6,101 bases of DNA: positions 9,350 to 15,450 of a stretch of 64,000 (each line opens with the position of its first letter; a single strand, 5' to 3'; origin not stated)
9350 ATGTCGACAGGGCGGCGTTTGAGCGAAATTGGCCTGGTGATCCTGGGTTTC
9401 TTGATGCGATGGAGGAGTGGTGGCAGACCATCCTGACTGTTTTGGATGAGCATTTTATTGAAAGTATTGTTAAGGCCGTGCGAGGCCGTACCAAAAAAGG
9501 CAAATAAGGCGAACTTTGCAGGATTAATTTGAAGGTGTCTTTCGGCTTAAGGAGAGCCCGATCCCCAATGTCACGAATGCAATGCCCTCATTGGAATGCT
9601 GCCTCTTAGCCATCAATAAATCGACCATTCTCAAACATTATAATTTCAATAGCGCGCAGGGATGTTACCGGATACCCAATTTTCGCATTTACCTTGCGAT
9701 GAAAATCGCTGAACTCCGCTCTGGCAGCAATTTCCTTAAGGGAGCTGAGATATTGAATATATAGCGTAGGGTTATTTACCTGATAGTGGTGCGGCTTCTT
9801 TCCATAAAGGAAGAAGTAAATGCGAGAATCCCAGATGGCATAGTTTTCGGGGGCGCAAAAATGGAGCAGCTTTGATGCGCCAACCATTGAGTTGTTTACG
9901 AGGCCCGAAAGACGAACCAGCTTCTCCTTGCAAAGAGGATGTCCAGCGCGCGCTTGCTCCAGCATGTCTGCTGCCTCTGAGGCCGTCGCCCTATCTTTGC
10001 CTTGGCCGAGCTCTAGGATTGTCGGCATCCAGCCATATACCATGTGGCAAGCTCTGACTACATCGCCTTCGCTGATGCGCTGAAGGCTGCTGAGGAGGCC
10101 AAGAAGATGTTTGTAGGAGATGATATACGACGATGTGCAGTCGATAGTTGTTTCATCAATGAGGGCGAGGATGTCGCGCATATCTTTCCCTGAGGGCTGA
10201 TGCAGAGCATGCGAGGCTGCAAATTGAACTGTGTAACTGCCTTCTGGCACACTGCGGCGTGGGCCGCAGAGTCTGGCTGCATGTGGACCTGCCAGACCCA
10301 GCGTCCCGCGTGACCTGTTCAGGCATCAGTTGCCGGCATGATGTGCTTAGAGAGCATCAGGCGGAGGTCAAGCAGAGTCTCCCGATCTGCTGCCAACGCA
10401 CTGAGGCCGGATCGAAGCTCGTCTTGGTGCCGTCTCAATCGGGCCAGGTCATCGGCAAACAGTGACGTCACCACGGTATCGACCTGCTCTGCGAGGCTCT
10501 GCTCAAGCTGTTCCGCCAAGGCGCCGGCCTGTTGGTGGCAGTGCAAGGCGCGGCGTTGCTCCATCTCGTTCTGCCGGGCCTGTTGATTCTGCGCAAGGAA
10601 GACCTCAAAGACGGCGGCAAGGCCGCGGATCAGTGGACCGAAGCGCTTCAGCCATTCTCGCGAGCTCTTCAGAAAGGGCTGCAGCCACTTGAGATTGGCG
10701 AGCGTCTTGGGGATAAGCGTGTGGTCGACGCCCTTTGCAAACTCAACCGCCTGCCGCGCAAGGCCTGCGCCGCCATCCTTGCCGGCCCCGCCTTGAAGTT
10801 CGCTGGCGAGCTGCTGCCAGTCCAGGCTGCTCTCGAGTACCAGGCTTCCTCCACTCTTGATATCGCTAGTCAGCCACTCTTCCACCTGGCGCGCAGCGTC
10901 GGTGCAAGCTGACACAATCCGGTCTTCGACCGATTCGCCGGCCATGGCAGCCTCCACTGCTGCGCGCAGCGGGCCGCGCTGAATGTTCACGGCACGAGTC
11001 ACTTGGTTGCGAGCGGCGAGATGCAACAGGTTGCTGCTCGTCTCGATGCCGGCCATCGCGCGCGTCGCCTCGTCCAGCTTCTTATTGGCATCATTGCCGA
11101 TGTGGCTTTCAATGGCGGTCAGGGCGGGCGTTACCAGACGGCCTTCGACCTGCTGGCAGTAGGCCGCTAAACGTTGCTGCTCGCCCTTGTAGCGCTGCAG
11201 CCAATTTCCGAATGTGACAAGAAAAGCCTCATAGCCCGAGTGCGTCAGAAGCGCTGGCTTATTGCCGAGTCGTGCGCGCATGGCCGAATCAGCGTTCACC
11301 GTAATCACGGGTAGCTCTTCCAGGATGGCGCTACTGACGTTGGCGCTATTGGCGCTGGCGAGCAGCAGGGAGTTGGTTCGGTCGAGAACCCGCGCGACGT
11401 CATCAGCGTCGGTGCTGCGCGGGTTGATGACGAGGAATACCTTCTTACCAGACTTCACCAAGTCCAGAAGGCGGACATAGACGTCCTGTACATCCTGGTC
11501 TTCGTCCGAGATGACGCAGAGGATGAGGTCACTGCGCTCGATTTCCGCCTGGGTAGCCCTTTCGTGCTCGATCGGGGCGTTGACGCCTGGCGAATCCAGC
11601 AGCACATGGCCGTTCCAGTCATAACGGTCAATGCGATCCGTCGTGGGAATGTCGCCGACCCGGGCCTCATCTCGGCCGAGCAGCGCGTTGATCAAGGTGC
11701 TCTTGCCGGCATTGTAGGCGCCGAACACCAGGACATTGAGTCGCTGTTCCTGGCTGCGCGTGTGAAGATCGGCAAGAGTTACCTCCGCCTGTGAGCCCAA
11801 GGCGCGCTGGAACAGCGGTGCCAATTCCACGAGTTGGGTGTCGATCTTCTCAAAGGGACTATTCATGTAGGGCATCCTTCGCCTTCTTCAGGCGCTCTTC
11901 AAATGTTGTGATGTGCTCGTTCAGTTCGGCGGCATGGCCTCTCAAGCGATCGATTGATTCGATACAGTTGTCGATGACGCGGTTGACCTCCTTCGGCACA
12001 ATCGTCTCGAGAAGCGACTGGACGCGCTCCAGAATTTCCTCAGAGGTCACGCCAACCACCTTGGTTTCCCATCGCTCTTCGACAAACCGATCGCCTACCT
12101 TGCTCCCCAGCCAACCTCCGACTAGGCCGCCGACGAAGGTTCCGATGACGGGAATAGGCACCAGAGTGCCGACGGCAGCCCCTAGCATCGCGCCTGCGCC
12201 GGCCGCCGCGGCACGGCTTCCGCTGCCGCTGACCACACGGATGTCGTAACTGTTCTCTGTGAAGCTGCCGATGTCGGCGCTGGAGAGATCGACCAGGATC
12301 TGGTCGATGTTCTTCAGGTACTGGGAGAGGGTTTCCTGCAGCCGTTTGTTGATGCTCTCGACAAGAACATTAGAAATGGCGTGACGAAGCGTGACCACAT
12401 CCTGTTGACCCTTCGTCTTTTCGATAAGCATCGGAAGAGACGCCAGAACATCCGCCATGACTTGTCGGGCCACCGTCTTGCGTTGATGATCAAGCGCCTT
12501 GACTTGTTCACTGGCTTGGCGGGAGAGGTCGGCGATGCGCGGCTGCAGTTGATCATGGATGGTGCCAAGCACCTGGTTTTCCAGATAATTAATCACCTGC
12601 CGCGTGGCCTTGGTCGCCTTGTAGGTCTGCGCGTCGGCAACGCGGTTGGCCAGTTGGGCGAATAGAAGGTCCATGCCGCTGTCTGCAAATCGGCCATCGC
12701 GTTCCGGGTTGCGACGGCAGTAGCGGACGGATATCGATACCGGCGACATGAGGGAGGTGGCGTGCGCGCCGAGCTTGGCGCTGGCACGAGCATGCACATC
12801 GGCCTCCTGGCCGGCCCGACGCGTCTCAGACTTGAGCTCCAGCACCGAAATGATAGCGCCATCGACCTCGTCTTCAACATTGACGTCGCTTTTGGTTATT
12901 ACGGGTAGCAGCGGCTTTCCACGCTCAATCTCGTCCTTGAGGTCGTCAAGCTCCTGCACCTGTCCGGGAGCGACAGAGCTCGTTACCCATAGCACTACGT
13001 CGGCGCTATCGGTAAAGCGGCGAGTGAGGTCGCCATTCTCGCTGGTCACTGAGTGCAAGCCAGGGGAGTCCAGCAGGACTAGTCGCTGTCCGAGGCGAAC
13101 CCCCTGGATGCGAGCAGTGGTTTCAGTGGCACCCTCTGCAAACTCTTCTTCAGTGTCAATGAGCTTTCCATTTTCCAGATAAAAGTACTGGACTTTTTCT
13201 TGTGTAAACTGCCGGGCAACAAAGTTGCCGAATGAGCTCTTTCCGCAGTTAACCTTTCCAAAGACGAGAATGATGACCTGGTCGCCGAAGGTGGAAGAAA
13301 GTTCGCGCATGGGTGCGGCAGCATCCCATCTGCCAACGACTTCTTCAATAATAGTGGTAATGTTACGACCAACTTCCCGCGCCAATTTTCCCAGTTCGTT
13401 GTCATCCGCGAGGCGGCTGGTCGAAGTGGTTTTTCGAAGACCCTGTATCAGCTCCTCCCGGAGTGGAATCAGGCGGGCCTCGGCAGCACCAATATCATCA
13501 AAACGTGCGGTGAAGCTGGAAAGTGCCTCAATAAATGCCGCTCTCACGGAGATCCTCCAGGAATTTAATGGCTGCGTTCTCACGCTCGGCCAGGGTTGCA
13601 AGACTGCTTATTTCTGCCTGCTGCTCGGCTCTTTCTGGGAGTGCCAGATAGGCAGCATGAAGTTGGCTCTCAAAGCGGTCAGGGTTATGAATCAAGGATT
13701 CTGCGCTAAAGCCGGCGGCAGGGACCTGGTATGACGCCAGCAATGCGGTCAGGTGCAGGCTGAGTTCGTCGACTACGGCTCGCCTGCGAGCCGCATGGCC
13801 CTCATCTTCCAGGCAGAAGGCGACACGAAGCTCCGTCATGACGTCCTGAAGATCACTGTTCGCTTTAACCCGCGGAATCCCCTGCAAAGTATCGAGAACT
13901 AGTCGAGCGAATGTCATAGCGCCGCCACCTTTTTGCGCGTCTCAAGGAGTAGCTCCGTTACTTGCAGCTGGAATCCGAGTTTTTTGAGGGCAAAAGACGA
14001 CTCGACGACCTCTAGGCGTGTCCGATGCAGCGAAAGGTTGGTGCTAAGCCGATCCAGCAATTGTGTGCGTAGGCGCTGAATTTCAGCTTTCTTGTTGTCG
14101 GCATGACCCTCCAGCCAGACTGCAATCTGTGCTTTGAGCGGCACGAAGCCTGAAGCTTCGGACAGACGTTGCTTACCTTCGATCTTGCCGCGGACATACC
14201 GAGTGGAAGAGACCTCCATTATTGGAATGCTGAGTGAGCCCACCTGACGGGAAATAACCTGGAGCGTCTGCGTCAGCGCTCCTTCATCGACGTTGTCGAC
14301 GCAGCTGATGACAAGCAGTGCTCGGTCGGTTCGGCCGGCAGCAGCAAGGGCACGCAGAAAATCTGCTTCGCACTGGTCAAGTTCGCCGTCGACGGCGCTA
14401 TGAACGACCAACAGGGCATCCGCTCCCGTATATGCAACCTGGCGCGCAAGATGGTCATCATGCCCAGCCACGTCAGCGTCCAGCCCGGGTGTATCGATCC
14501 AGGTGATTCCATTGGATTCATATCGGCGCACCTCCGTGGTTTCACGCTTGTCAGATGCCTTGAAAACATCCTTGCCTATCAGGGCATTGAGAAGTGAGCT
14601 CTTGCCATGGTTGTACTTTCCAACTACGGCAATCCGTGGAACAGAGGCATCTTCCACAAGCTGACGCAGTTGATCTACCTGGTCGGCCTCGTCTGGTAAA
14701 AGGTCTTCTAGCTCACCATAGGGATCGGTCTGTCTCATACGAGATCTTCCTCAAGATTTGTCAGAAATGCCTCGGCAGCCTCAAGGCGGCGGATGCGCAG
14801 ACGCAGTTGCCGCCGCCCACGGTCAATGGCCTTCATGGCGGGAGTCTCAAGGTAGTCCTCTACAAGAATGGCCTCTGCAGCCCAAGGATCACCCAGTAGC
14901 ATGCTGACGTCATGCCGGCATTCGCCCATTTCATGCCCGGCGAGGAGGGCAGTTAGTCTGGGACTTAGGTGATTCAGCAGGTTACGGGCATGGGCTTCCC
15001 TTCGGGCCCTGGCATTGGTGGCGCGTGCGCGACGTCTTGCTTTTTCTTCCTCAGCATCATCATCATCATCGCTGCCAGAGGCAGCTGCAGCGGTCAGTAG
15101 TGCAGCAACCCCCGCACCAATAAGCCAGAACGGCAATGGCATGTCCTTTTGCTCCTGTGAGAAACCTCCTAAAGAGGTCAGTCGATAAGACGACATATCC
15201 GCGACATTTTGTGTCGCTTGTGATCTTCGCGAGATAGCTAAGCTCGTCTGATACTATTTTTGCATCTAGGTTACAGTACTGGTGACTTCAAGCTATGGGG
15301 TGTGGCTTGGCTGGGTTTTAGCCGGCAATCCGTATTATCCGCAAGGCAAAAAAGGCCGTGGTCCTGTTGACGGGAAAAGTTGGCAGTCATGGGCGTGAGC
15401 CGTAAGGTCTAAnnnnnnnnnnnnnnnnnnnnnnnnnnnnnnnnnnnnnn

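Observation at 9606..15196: Six-gene operon with three dynamin-like GTPases interleaved with small membrane and helical proteins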

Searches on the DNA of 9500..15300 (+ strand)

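Call 8: search_dna_similar(query=window:9500-15300:+, collection=plasmids, mode=near)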
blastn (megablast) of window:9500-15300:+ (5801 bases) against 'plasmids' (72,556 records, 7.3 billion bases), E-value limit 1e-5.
No match.
